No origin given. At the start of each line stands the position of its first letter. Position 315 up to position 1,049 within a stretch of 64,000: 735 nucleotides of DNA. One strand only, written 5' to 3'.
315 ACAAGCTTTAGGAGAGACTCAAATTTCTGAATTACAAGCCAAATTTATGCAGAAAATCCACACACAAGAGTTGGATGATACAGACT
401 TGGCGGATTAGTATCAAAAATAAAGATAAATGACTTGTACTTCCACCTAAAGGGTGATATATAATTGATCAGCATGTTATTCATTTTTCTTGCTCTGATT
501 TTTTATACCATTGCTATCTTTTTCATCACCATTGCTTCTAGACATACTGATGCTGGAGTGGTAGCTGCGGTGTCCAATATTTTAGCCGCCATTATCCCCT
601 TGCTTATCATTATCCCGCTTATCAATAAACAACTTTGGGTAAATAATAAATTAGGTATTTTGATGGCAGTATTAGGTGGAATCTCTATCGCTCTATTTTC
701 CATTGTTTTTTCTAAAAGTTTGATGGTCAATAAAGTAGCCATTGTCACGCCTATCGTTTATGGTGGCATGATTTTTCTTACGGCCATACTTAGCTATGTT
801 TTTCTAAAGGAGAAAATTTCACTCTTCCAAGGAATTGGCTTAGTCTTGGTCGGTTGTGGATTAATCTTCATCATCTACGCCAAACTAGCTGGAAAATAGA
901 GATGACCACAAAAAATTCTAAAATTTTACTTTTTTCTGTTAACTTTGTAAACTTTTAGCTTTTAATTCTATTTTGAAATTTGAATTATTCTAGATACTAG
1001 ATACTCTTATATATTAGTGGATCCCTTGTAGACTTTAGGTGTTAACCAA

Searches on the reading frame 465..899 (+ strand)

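Call 37: search_protein_families(library=pfam, proteins=[window:465-899:+], max_evalue=0.001)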
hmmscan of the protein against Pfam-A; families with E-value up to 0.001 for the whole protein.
window:465-899:+ (144 aa): 1 family
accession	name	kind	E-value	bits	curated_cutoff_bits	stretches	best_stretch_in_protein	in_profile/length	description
PF00892.27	EamA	-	5.3e-10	40.2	28.2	1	2-137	2-134/135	EamA-like transporter family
